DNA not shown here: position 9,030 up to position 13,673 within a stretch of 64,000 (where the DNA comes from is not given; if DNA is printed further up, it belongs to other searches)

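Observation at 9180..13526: WD40 plus C-terminal calmodulin-like EF-hand pair: a candidate CFAP251/WDR66 orthologue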

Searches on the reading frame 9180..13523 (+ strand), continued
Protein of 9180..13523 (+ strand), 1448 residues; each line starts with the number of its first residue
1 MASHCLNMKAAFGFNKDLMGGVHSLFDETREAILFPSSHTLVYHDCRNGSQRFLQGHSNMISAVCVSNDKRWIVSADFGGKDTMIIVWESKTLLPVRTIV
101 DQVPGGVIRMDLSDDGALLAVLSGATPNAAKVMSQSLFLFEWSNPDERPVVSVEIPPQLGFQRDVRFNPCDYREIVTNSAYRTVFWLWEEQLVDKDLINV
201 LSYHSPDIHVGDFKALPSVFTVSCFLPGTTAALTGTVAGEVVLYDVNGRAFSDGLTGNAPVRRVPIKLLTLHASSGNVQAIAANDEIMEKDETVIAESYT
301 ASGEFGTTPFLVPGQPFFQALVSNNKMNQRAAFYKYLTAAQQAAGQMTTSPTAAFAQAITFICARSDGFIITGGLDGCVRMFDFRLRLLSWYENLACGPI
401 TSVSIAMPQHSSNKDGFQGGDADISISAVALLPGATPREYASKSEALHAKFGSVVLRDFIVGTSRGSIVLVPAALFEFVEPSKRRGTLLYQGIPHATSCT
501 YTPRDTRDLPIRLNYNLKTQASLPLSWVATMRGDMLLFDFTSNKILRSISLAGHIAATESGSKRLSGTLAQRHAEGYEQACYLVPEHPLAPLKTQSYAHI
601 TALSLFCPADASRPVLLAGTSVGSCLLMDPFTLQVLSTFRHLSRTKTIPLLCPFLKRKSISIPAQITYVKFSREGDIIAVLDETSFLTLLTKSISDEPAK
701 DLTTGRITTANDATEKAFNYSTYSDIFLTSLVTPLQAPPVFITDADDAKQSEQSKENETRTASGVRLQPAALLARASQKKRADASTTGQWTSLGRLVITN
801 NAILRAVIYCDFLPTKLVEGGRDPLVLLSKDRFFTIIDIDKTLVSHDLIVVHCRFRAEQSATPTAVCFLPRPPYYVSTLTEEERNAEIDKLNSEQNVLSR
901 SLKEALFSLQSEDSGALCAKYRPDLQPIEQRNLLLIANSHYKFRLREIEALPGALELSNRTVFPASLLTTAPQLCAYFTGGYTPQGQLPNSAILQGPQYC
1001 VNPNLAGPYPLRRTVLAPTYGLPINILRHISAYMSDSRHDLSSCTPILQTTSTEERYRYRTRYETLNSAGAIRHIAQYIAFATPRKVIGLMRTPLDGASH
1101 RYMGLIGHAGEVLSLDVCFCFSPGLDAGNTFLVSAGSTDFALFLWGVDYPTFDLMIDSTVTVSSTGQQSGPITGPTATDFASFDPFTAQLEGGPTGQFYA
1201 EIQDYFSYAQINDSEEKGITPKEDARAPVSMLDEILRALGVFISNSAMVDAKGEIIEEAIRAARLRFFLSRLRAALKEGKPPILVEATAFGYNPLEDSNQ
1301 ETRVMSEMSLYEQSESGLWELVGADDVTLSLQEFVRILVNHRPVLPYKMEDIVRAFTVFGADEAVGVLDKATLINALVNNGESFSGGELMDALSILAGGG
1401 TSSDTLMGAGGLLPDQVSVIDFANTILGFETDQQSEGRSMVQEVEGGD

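Call 5: search_solved_structures(query=window:9180-13523:+, max_evalue=1, show_alignments=3)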
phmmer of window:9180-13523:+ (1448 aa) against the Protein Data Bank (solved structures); distinct sequences matched with E-value up to 1: 144 (the best 60 are shown).
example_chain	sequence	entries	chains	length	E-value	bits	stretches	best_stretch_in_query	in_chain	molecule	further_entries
8glv_LY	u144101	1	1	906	4.8e-59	203.2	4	6-273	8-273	FAP251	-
9e5c_5c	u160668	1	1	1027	2.2e-56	194.4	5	75-249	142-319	Cilia- and flagella-associated protein 251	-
8j07_d2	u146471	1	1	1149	6e-51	176.3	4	6-250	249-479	Cilia- and flagella-associated protein 251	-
9d2f_K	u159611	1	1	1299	4.9e-49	170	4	6-250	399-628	Cilia- and flagella-associated protein 251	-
9fqr_Xj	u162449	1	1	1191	1.3e-45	158.7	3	6-247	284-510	Adenylate kinase 7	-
9y6s_8w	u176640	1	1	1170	1.2e-38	135.6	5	1314-1434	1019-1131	Cilia- and flagella-associated protein 251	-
8snb_4A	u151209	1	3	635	7e-07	30.3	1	6-91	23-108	Cilia- and flagella-associated protein 52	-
6u42_5L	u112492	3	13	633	2e-05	25.5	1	10-130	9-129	FAP52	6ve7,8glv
8tid_W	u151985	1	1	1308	0.0001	23.2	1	4-92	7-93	WD40 domain protein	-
8g2z_0U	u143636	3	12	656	0.00025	21.8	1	6-92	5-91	CFAP52A | Cilia- and flagella-associated protein 52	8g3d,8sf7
9d5n_CH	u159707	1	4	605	0.00033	21.5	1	7-93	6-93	Cilia- and flagella-associated protein 52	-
9cpc_1S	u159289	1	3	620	0.00034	21.4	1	6-92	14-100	Cilia- and flagella-associated protein 52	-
8i7o_P1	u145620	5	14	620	0.00037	21.3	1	6-93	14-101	Cilia- and flagella-associated protein 52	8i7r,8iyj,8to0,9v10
7ung_e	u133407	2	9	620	0.00097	19.9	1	6-92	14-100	Cilia- and flagella-associated protein 52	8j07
9fqr_H9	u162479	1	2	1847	0.0011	19.8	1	31-186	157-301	Cilia and flagella associated protein 44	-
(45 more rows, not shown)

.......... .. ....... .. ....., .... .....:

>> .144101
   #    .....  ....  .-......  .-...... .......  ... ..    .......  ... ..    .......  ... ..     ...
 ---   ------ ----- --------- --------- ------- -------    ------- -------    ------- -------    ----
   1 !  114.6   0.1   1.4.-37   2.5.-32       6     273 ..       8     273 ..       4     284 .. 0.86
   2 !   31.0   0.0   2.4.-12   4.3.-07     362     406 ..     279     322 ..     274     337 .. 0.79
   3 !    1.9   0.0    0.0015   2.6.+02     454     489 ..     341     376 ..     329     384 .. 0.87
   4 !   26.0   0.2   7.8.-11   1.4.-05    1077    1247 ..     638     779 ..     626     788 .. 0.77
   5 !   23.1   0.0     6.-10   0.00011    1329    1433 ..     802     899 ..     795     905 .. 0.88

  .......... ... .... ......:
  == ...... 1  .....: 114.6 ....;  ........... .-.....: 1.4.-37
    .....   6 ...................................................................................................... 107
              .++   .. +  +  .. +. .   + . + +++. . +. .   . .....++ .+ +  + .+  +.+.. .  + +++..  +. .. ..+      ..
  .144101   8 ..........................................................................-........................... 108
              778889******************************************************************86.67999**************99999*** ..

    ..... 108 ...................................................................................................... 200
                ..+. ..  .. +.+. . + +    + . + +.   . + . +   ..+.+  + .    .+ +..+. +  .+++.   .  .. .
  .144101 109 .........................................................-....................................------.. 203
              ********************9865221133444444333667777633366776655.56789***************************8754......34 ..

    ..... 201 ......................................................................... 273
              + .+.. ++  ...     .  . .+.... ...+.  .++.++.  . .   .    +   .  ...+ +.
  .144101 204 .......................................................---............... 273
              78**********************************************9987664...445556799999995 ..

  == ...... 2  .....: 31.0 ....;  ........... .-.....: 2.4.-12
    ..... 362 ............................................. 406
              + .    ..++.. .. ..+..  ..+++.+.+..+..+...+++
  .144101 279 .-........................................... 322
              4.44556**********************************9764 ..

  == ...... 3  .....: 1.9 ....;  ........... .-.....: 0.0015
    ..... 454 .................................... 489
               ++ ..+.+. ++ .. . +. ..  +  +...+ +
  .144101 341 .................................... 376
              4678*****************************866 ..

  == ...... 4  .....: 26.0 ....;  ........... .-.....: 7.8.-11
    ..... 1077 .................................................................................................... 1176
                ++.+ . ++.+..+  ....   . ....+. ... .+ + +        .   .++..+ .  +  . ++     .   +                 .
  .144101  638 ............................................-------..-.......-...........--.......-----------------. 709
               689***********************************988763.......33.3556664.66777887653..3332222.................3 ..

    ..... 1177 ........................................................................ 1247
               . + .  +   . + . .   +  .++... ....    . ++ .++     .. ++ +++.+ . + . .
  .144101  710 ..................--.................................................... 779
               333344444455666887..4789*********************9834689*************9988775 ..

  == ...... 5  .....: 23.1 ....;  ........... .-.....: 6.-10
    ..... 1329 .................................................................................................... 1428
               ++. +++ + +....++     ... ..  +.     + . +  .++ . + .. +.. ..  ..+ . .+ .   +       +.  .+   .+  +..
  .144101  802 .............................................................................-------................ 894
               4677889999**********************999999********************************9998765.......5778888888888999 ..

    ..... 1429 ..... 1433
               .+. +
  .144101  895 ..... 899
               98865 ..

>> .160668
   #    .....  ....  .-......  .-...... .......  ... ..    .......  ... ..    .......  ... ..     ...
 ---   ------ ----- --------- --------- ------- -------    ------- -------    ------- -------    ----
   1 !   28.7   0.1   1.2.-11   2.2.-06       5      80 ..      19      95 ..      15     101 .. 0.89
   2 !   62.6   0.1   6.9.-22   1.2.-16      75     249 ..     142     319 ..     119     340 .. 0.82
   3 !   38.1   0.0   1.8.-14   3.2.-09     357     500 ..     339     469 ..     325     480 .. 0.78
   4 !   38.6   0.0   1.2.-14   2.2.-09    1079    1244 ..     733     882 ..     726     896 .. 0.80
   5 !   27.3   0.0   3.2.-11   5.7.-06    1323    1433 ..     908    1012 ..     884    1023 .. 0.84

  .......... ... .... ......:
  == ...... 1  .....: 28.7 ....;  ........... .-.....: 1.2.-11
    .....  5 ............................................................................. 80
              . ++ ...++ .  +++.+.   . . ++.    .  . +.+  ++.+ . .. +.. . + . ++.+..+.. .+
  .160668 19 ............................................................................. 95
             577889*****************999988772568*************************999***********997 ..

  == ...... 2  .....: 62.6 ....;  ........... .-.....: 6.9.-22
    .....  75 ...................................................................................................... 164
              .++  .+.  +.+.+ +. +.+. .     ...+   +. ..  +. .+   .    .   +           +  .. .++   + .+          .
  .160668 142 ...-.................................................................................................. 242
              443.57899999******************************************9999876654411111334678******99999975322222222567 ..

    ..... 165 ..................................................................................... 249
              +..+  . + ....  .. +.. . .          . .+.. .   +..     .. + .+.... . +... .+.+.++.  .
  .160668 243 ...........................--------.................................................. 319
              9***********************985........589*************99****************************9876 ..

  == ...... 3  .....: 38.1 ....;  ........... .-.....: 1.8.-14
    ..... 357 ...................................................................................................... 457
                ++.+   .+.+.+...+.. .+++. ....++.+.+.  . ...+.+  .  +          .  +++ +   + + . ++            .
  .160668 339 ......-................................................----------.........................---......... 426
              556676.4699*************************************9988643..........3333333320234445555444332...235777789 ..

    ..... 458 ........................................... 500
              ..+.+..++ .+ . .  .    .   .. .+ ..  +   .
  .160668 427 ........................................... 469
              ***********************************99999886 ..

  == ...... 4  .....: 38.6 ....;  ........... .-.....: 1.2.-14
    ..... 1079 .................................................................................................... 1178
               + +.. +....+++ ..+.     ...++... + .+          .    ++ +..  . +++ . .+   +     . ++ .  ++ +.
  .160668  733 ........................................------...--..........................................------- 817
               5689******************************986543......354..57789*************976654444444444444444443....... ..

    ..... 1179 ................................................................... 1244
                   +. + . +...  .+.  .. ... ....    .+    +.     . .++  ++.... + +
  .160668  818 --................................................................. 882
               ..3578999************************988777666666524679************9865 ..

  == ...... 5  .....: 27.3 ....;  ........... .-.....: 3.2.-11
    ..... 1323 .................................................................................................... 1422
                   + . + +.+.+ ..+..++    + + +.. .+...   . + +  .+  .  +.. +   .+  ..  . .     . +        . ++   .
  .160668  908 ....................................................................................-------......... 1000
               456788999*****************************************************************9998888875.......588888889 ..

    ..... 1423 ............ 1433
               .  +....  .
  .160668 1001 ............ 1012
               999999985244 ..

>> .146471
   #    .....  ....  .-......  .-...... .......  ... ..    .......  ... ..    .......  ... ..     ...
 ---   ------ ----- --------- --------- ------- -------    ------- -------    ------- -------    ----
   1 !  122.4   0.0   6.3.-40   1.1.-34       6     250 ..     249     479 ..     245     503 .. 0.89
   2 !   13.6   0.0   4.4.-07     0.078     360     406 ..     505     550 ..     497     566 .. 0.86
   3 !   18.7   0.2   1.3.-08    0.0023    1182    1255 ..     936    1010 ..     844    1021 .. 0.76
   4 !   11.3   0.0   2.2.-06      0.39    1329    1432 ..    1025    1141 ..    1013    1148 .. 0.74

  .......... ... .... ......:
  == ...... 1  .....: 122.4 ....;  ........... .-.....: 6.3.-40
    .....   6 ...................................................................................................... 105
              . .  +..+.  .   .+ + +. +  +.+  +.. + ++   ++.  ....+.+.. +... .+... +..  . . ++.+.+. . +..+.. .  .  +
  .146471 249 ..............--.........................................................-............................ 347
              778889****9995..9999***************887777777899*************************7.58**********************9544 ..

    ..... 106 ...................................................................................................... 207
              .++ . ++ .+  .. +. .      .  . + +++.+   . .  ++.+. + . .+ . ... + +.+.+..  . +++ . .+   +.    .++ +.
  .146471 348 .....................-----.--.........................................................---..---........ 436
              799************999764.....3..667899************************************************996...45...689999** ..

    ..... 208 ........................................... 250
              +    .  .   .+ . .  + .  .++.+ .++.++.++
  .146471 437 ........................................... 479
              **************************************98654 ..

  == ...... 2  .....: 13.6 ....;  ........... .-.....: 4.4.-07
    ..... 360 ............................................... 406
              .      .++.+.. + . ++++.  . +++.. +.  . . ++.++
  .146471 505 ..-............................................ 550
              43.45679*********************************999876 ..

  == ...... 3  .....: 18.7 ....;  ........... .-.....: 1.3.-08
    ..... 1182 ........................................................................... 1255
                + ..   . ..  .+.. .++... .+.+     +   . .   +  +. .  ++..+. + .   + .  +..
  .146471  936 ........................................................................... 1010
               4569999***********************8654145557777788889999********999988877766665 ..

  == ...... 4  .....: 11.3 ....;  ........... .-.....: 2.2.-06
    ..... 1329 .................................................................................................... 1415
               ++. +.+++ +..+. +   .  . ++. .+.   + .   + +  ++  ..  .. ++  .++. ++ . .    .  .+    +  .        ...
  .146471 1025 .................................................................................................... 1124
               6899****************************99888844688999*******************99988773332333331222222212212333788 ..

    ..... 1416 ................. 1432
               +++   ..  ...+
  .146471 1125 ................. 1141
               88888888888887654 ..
